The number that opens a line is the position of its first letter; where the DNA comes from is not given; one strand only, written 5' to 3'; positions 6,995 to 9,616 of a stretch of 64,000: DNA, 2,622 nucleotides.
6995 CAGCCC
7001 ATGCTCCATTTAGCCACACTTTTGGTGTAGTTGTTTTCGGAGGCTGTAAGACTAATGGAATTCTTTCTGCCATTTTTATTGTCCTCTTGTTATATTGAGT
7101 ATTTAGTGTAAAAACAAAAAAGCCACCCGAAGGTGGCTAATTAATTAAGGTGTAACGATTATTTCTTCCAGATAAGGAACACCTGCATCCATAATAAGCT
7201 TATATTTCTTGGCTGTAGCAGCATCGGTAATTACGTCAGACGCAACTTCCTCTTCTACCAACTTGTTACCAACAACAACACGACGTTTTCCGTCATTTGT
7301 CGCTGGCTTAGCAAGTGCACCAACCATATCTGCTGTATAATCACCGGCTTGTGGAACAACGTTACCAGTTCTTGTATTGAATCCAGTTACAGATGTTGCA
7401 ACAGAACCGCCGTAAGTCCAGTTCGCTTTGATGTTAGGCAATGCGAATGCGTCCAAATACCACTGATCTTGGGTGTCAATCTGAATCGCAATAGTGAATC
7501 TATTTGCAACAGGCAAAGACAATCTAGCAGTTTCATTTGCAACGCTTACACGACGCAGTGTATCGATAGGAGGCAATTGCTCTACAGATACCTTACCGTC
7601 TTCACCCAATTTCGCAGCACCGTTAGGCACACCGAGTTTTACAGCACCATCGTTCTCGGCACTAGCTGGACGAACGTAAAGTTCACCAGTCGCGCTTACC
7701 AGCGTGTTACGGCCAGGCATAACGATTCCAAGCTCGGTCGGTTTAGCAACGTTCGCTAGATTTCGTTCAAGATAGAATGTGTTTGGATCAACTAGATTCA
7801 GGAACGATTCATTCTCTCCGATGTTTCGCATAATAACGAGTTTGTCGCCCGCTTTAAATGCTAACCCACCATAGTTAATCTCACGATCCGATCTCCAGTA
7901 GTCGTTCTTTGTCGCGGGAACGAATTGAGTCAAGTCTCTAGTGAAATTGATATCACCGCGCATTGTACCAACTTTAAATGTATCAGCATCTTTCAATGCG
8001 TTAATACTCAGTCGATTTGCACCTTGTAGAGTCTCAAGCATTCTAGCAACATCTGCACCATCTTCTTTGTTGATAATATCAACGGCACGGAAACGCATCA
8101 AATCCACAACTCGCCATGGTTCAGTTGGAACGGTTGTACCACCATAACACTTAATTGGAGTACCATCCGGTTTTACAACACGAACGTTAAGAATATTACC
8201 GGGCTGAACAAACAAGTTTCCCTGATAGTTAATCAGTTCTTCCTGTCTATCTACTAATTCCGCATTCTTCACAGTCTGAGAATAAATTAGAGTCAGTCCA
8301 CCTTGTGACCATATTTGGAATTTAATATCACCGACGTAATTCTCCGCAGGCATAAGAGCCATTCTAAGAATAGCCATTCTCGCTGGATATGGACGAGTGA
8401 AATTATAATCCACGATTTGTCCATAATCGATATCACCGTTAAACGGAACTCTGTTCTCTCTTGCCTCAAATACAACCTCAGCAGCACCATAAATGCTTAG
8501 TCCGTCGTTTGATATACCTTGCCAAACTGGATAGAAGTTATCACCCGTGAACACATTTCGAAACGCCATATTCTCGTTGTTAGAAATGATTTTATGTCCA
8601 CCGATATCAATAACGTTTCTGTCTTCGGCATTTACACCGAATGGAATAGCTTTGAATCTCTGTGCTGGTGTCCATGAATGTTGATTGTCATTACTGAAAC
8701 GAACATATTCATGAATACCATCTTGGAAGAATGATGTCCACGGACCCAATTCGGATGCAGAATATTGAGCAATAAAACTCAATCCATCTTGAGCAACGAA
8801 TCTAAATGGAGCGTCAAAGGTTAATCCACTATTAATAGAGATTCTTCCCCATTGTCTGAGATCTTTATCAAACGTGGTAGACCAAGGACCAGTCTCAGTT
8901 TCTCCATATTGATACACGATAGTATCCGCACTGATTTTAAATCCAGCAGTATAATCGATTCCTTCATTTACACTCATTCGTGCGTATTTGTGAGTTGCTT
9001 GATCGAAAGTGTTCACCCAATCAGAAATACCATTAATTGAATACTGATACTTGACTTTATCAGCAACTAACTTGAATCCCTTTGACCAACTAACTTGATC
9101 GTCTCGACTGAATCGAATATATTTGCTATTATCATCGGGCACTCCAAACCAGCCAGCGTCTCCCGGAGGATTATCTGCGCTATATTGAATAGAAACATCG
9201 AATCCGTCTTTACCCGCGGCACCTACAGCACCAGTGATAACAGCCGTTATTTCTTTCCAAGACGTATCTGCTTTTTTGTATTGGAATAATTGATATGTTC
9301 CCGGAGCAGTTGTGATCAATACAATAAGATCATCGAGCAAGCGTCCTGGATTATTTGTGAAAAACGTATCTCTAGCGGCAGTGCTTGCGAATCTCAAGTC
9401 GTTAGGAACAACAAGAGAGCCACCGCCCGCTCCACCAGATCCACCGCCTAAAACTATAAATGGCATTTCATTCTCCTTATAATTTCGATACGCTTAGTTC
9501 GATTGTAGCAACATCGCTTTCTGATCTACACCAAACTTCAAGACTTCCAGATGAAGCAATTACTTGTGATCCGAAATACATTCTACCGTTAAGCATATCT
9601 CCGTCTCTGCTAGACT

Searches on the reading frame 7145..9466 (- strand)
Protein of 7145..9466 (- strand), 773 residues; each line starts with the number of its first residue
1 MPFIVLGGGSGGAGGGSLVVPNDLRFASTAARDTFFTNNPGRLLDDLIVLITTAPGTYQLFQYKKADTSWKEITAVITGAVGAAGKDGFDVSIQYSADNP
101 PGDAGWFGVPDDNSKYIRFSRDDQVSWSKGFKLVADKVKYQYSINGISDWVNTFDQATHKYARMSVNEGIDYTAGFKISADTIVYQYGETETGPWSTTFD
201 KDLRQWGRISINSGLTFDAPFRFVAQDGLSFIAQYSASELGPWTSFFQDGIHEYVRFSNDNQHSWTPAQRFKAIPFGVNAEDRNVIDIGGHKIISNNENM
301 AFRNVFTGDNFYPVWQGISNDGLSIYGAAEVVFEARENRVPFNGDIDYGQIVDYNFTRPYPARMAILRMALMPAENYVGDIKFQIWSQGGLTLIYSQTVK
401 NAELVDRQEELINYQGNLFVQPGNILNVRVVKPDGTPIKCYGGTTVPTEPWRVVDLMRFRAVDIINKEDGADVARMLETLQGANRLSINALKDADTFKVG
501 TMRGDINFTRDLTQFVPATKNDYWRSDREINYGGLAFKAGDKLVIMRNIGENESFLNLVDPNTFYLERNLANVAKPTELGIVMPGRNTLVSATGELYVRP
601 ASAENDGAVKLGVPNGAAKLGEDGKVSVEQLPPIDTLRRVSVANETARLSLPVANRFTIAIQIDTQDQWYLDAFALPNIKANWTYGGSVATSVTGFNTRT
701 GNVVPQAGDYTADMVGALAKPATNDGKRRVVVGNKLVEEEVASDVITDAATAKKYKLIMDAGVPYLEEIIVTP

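Call 7: search_protein_families(library=pfam, proteins=[window:7145-9466:-], max_evalue=1)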
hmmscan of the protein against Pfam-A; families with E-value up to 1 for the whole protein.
window:7145-9466:- (773 aa): 0 families

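Call 8: search_protein_families(library=phrogs, proteins=[window:7145-9466:-], max_evalue=0.01)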
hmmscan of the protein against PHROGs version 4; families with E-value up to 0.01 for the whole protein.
window:7145-9466:- (773 aa): 6 families
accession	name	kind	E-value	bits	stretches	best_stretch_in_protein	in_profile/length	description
phrog_16348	-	unknown function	7.4e-19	68.5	1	614-715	115-216/818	-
phrog_17153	-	unknown function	3.4e-10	40.8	1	680-754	6-89/288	-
phrog_22875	-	unknown function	2.9e-06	26.6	0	22-92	25-99/837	-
phrog_2824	-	head and packaging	8.8e-05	21.6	1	623-712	258-345/1151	virion structural protein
phrog_17462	-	unknown function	0.00087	19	1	283-330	116-163/542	-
phrog_1446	-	tail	0.0055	17.2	1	612-643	81-112/251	minor tail protein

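Call 32: search_solved_structures(query=window:7145-9466:-, max_evalue=10, show_alignments=2)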
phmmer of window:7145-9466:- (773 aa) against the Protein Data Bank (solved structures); distinct sequences matched with E-value up to 10: 0.

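Call 39: search_dna_similar(query=window:7145-9466:-, collection=phages, mode=protein, max_rows=40, max_evalue=0.001)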
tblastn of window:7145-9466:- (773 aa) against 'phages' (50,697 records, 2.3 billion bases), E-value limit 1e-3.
Records with a match: 31; places in all: 34; records where one place covers at least 80% of the query: 3.
Best place of each record, by identity: >=99% 2; 60-80% 3; <60% 26.
By first word of the organism name: Aeromonas 15; Pseudomonas 5; Vibrio 3; Erwinia 3; Pectobacterium 2; Stenotrophomonas 2; Xanthomonas 1.
By host as written in the record: Pseudomonas putida KT2440 and Paw85 5; Aeromonas hydrophila 4; Aeromonas salmonicida 4; Erwinia amylovora 2; Pectobacterium carotovorum 2; Aeromonas salmonicida M15879-11 2; Stenotrophomonas maltophilia 2; Aeromonas hydrophila BIOTECH 10089 1; and 9 more.
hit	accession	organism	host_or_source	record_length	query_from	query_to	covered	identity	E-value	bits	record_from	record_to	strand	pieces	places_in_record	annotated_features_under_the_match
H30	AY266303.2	Aeromonas phage Aeh1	Aeromonas hydrophila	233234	1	773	100%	100.0%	0e+0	1522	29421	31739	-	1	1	hypothetical protein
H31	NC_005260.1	Aeromonas phage Aeh1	Aeromonas hydrophila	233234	1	773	100%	100.0%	0e+0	1522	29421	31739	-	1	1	hypothetical protein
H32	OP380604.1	Aeromonas phage avDM12-TAAL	Aeromonas hydrophila BIOTECH 10089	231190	1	767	99%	74.1%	0e+0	1129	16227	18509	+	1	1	hypothetical protein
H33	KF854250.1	Vibrio phage VP_EVC_2013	Vibrio parahaemolyticus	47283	217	715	65%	29.0%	3e-37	157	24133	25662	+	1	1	record has no annotation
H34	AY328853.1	Vibrio phage VP16C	-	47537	217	715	65%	28.2%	9e-38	158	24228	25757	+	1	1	orf29C: hypothetical protein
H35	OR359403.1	Aeromonas phage 1233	Aeromonas sp.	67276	290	752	39%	30.4%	4e-17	143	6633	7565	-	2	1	hypothetical protein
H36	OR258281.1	Xanthomonas phage XaC1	Xanthomonas vesicatoria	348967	299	599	39%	23.9%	1e-16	91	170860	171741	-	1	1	hypothetical protein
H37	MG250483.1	Aeromonas phage Ah1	Aeromonas hydrophila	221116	687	767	10%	67.9%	7e-23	111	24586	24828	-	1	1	hypothetical protein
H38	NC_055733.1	Aeromonas phage Ah1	Aeromonas hydrophila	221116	687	767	10%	67.9%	7e-23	111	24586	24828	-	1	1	hypothetical protein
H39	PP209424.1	Vibrio phage EniLVp02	Vibrio parahaemolyticus TA01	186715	601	715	15%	38.3%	3e-9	67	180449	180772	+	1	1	hypothetical protein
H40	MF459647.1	Erwinia phage vB_EamM_Joad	Erwinia amylovora ATCC 29780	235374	614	715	13%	39.8%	1e-9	68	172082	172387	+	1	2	putative carbohydrate binding protein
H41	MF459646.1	Erwinia phage vB_EamM_RisingSun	Erwinia amylovora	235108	614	715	13%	39.8%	3e-9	67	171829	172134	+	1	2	putative carbohydrate binding protein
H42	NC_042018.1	Erwinia phage vB_EamM_RisingSun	Erwinia amylovora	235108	614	715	13%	39.8%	3e-9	67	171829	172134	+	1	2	putative carbohydrate binding protein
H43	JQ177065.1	Pectobacterium phage ZF40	Pectobacterium carotovorum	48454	615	715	13%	39.2%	4e-4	50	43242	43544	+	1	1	hypothetical protein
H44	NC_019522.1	Pectobacterium phage ZF40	Pectobacterium carotovorum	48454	615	715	13%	39.2%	4e-4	50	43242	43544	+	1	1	hypothetical protein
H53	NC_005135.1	Aeromonas phage 44RR2.8t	Aeromonas salmonicida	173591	696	766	9%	42.0%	2e-5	55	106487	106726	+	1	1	hypothetical protein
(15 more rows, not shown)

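Call 40: get_annotated_region(hit=H53, flank=6000)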
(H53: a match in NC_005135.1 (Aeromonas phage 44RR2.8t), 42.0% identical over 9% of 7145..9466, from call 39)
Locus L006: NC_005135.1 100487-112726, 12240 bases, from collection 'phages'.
description: Aeromonas phage 44RR2.8t, complete genome.
organism: Aeromonas phage 44RR2.8t (NCBI taxid 2907963)
taxonomy: Viruses; Duplodnaviria; Heunggongvirae; Uroviricota; Caudoviricetes; Straboviridae; Biquartavirus; Biquartavirus 44RR2
host: Aeromonas salmonicida; source: -; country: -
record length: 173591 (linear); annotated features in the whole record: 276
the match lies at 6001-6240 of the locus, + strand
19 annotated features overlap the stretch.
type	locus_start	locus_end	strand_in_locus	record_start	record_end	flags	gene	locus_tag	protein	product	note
CDS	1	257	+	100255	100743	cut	19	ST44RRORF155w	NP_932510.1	gp19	similar to T4 accession NP_049781.1; inner tube protein of phage tail; tail tube protein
CDS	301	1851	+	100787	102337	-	20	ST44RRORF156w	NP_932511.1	portal protein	head initiation complex; connects head to neck; similar to T4 accession NP_049782.1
CDS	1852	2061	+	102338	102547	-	67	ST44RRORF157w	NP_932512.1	prohead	precursor to internal peptides; similar to T4 accession NP_049783.1; T4 gene synonym: pip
CDS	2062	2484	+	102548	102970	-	68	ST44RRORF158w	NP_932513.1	head scaffolding protein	similar to T4 accession NP_049784.1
CDS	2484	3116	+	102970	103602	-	21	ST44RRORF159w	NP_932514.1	gp21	similar to T4 accession NP_049785.1; prohead core scaffold protein and protease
CDS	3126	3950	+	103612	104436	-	22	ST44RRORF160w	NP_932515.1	head scaffolding protein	similar to T4 accession NP_049786.1; head scaffolding protein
CDS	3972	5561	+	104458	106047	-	23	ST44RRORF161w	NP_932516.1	major head protein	similar to T4 accession NP_049787.1; structural head protein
CDS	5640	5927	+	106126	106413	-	-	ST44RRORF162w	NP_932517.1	hypothetical protein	-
CDS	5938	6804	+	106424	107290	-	-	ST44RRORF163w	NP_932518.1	hypothetical protein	-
CDS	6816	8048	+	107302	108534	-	24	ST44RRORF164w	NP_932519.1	gp24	similar to T4 accession NP_049789.1; T4 gene synonym: os; pentameric vertex protein; head vertex protein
CDS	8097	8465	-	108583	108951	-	-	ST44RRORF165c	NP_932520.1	hypothetical protein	-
CDS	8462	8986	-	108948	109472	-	-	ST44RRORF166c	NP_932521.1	decoy of host sigma70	-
CDS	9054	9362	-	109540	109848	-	-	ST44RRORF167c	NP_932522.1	hypothetical protein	-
CDS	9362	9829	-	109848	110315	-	-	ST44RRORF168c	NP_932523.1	metal-dependent phosphohydrolase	similar to O32419, O34098; GTP pyrophosphokinase ((ppGpp)ase)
CDS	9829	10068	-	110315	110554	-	30.6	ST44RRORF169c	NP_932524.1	gp30.6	similar to T4 accession NP_049820.1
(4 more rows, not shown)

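Call 41: get_annotated_region(hit=H34, flank=8000)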
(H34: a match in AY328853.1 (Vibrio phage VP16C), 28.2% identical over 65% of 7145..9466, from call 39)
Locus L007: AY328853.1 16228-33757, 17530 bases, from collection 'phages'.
description: Vibrio parahaemolyticus phage VP16C, partial sequence.
organism: Vibrio phage VP16C (NCBI taxid 238893)
taxonomy: Viruses; Duplodnaviria; Heunggongvirae; Uroviricota; Caudoviricetes
host: -; source: -; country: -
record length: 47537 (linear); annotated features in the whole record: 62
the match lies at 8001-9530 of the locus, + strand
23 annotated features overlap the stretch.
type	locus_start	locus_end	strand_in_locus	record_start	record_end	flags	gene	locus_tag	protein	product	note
CDS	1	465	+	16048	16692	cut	orf19C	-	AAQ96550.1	hypothetical protein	-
CDS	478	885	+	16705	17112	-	orf20C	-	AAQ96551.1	hypothetical protein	-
CDS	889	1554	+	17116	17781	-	orf21C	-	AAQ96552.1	hypothetical protein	-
CDS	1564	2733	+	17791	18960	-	orf22C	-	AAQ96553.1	hypothetical protein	-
CDS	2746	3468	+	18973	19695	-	orf23C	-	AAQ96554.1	hypothetical protein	-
CDS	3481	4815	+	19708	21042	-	orf24C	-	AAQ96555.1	putative tail-fiber protein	-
CDS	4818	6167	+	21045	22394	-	orf25C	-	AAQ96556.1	putative tail-fiber protein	-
CDS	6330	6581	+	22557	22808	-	orf26C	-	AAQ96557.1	hypothetical protein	-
CDS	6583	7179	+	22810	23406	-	orf27C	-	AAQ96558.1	hypothetical protein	-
CDS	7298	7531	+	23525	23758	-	orf28C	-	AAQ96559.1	hypothetical protein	-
CDS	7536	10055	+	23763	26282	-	orf29C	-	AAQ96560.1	hypothetical protein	putative HA-related protein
CDS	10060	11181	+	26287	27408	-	orf30C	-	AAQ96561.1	hypothetical protein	-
CDS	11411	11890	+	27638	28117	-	orf31C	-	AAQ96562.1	hypothetical protein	-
CDS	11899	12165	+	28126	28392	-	orf32C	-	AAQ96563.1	hypothetical protein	-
CDS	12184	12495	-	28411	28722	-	orf33C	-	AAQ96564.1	hypothetical protein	-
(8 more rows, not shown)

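Call 53: find_homologous_proteins(query=window:7145-9466:-, max_evalue=0.001)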
Query window:7145-9466:- (773 aa): 3 proteins with E <= 0.001 among 8000 candidates.
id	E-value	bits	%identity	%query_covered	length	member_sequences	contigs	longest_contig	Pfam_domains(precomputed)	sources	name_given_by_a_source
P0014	0.0e+0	1293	74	99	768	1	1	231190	-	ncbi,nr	ncbi:hypothetical protein OPFAMLBM_00025 [Aeromonas phage avDM12-TAAL]|nr:hypothetical protein OPFAM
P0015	0.0e+0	1022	61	99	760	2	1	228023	-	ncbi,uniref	ncbi:hypothetical protein [Aeromonas hydrophila]|uniref:hypothetical protein n=1 Tax=Aeromonas hydro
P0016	0.0e+0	1020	59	99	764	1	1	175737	-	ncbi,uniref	ncbi:hypothetical protein [Aeromonas salmonicida]|uniref:hypothetical protein n=1 Tax=Aeromonas salm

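Call 54: find_encoding_contigs(protein=P0015, flank=10000, max_places=3)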
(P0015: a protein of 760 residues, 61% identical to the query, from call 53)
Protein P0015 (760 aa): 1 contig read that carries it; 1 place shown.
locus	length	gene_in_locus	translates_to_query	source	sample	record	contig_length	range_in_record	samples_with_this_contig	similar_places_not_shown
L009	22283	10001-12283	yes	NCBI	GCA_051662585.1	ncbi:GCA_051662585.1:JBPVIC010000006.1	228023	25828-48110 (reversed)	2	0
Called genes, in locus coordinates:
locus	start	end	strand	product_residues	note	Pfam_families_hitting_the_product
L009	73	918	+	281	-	-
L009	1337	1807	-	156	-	PF02945:Endonuclease_7, PF09124:Endonuc-dimeris (weak)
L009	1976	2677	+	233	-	-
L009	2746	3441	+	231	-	-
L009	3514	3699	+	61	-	-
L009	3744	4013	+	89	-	-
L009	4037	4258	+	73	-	-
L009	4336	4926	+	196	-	-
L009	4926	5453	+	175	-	-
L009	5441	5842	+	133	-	-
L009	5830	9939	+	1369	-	PF09327:Phage_Tail_Tip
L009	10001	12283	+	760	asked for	-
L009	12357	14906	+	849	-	-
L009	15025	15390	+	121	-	-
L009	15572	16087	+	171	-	-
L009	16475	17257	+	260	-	PF00561:Abhydrolase_1, PF12146:Hydrolase_4, PF12697:Abhydrolase_6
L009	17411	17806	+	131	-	PF00903:Glyoxalase, PF13669:Glyoxalase_4, PF18029:Glyoxalase_6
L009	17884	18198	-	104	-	PF13467:RHH_4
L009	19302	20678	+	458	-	PF02652:Lactate_perm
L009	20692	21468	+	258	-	PF02754:CCG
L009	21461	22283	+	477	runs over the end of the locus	PF02589:LUD_dom, PF13187:Fer4_9 (faint), PF00037:Fer4 (faint), PF13183:Fer4_8, PF13237:Fer4_10 (faint), PF13534:Fer4_17 (weak), PF11870:LutB_C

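Call 55: find_encoding_contigs(protein=P0016, flank=10000, max_places=3)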
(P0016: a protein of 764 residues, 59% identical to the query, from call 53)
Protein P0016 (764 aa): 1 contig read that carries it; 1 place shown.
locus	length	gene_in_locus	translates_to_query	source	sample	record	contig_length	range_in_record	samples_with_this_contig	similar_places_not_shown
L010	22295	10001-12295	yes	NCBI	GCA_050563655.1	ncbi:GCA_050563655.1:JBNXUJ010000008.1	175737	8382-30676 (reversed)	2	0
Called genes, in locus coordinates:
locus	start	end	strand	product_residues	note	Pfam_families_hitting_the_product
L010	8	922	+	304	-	-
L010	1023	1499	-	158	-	PF02945:Endonuclease_7, PF09124:Endonuc-dimeris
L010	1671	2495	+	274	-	-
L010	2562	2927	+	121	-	-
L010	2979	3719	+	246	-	-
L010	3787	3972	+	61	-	-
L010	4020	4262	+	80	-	-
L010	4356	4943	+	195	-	-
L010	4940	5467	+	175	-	-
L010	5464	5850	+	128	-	PF22262:DUF6950 (weak)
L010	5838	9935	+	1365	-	PF09327:Phage_Tail_Tip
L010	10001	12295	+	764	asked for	-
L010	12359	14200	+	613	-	PF02839:CBM_5_12 (faint)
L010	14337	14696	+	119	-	-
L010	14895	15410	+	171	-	-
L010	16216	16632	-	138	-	PF00376:MerR, PF13411:MerR_1, PF09278:MerR-DNA-bind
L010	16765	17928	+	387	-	PF00108:Thiolase_N, PF02803:Thiolase_C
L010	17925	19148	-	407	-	PF00563:EAL, PF08668:HDOD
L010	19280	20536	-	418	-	PF03349:Toluene_X, PF13505:OMP_b-brl (faint), PF10677:DUF2490 (faint)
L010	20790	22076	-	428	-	PF13505:OMP_b-brl (faint), PF03349:Toluene_X, PF10677:DUF2490 (faint)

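Call 78: predict_structure(alignment_id=A2)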
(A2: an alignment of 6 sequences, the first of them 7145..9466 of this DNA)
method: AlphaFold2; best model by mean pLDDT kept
length: 773 residues; sequences in the alignment: 6
mean_pLDDT: 48.5   pTM: 0.27
mean pLDDT of the five models: 48.5, 47.5, 47.4, 47.4, 44.9
residues with pLDDT >= 90: 8; 70-90: 160; 50-70: 153; < 50: 452
segments of 3 or more residues with pLDDT < 50: 1-19, 74-91, 133-138, 165-194, 198-233, 244-255, 257-341, 453-455, 457-500, 569-743, 758-766, 771-773
pLDDT, mean of each block of 10 residues (from residue 1): 25 35 79 88 79 70 75 41 30 71 75 65 63 47 67 59 47 43 40 44 39 29 26 50 44 46 45 26 24 24 30 27 30 42 66 75 59 88 69 70 85 57 68 87 61 46 30 26 26 32 76 76 75 62 76 62 59 26 32 35 27 29 30 25 23 26 36 39 41 32 32 23 36 36 51 54 48 41
secondary structure, 60 per line:
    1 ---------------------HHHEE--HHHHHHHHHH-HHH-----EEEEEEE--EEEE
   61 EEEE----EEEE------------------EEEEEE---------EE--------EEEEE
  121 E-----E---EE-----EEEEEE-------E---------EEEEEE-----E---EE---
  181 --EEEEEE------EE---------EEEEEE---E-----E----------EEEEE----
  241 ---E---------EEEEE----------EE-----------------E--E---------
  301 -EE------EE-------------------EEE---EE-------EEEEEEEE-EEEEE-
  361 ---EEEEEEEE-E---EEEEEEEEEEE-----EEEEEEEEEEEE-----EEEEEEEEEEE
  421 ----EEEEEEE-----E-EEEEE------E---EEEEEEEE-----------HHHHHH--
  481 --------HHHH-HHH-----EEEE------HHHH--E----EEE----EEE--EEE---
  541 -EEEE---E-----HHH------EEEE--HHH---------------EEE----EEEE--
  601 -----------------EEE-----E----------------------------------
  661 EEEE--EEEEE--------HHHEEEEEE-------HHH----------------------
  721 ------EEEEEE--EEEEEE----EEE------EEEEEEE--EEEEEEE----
elements in order (helices of 4 or more, strands of 3 or more residues): H29-38 E48-54 E57-64 E69-72 E91-96 E116-121 E138-143 E161-166 E183-188 E206-211 E232-236 E254-258 E331-333 E346-353 E355-359 E364-371 E377-387 E393-404 E410-420 E425-431 E439-443 E454-461 H473-478 H489-492 E502-505 H512-515 E523-525 E530-532 E535-537 E542-545 E564-567 E588-590 E595-598 E618-620 E661-664 E667-671 E683-688 E727-732 E735-740 E745-747 E754-760 E763-769

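Call 79: search_protein_families(library=phrogs, proteins=[L006:5640-5927:+, L006:5938-6804:+], max_evalue=0.001)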
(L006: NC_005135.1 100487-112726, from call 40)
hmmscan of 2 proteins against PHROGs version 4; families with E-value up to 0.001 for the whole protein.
L006:5640-5927:+ (95 aa): 2 families
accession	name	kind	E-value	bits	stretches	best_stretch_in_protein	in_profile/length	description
phrog_16217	-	unknown function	2.8e-55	185.4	1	1-95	1-95/95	-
phrog_28993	-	unknown function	1.3e-13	51.7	1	1-46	1-45/46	-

L006:5938-6804:+ (288 aa): 5 families
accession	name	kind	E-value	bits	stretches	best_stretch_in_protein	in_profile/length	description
phrog_17153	-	unknown function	2.3e-193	641.9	1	1-288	1-288/288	-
phrog_1030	-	tail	1e-37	131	1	93-288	62-256/268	tail needle knob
phrog_38468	-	unknown function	6e-30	104.2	1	198-288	8-98/98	-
phrog_21273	-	unknown function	4.9e-13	50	1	248-288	2-42/51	-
phrog_16348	-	unknown function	2.1e-05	24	1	13-43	188-218/818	-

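Call 86: search_protein_families(library=phrogs, proteins=[L009:73-918:+, L009:1976-2677:+, L009:2746-3441:+, L009:4336-4926:+, L009:4926-5453:+, L009:5441-5842:+, L009:5830-9939:+, L009:15025-15390:+, L009:15572-16087:+], max_evalue=0.001)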
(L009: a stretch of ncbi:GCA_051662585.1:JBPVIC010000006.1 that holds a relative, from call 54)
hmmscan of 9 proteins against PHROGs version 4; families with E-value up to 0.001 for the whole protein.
L009:73-918:+ (281 aa): 0 families

L009:1976-2677:+ (233 aa): 0 families

L009:2746-3441:+ (231 aa): 0 families

L009:4336-4926:+ (196 aa): 1 family
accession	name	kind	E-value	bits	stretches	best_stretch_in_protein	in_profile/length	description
phrog_1302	-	tail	9.8e-13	49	1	10-178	8-179/201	distal tail protein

L009:4926-5453:+ (175 aa): 1 family
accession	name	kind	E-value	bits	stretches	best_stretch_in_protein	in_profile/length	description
phrog_2048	-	tail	8.1e-28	98.5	1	8-163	196-348/390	tail protein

L009:5441-5842:+ (133 aa): 1 family
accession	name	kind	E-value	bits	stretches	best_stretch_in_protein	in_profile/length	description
phrog_2134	-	unknown function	1.1e-09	39.3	1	15-121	14-124/135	-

L009:5830-9939:+ (1369 aa): 6 families
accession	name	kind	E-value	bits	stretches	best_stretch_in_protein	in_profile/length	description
phrog_25032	-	unknown function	1.6e-100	338.5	1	5-815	3-796/1978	-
phrog_31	-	tail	2.1e-51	176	1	232-1186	520-1315/1565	central tail fiber J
phrog_5269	-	unknown function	5.9e-17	62.6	1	934-1174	155-385/564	-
phrog_2589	-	tail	8.7e-17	59.9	1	927-1229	3389-3610/3686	tail protein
phrog_22201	-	tail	8.6e-09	35.4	1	1080-1166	417-503/683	tail fiber protein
phrog_9413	-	tail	1.1e-07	32.3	1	1125-1191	56-122/238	tail protein and host specificity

L009:15025-15390:+ (121 aa): 1 family
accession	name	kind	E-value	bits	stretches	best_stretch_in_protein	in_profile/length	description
phrog_23814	-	unknown function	4.2e-15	57.1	1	5-112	3-109/131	-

L009:15572-16087:+ (171 aa): 0 families

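Call 95: fold_search(model_id=the predicted structure, library=pdb)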
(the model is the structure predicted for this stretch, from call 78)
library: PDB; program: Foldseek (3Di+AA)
matches with E <= 10: 1661; with E <= 0.001: 3
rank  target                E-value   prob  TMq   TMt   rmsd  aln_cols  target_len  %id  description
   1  8xcj_F                3.6e-06  0.82  0.07  0.11  29.7       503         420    9  Open State of central tail fiber of bacteriophage lambda upon binding to LamB (gpJ713-LamB complex) (released 2024-05-01)
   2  8xck_F                1.1e-04  0.66  0.07  0.15  29.3       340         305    9  Closed state of central tail fiber of bacteriophage lambda (released 2024-05-01)
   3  9wcb_F                8.2e-04  0.77  0.08  0.21  16.1       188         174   11  Open state of A8 gpJ 713 central tail fiber with OmpC G17 from E. coli EDL933 (released 2026-01-28)
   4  1wce_J                2.0e-03  0.99  0.09  0.15   9.8       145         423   11  Crystal structure of the T13 IBDV viral particle reveals a missing link in icosahedral viruses evolution (released 2005-04-06)
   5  7vrn_A                2.0e-03  0.97  0.08  0.14  12.4       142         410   10  Structure of infectious bursal disease virus Gt strain (released 2022-03-30)
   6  1wce_K                2.1e-03  0.98  0.09  0.15   9.8       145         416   11  Crystal structure of the T13 IBDV viral particle reveals a missing link in icosahedral viruses evolution (released 2005-04-06)
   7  1wce_I                2.1e-03  0.98  0.09  0.15   9.8       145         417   11  Crystal structure of the T13 IBDV viral particle reveals a missing link in icosahedral viruses evolution (released 2005-04-06)
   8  1wce_D                2.1e-03  0.98  0.09  0.15   9.8       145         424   11  Crystal structure of the T13 IBDV viral particle reveals a missing link in icosahedral viruses evolution (released 2005-04-06)
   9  1wce_M                2.1e-03  0.98  0.09  0.15   9.8       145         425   11  Crystal structure of the T13 IBDV viral particle reveals a missing link in icosahedral viruses evolution (released 2005-04-06)
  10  1wce_G                2.1e-03  0.98  0.09  0.15   9.8       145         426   11  Crystal structure of the T13 IBDV viral particle reveals a missing link in icosahedral viruses evolution (released 2005-04-06)
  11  1wce_E                2.1e-03  0.98  0.09  0.15   9.8       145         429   11  Crystal structure of the T13 IBDV viral particle reveals a missing link in icosahedral viruses evolution (released 2005-04-06)
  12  1wce_F                2.1e-03  0.98  0.09  0.15   9.8       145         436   11  Crystal structure of the T13 IBDV viral particle reveals a missing link in icosahedral viruses evolution (released 2005-04-06)
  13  7vrn_I                2.1e-03  0.96  0.09  0.14  17.6       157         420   12  Structure of infectious bursal disease virus Gt strain (released 2022-03-30)
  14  6gjt_C                2.4e-03  0.93  0.09  0.30  25.6       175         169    8  Chlamydia protein Pgp3 studied at high resolution in a new crystal form (released 2018-07-25)
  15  6gjt_A                2.4e-03  0.93  0.09  0.29  31.0       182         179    7  Chlamydia protein Pgp3 studied at high resolution in a new crystal form (released 2018-07-25)
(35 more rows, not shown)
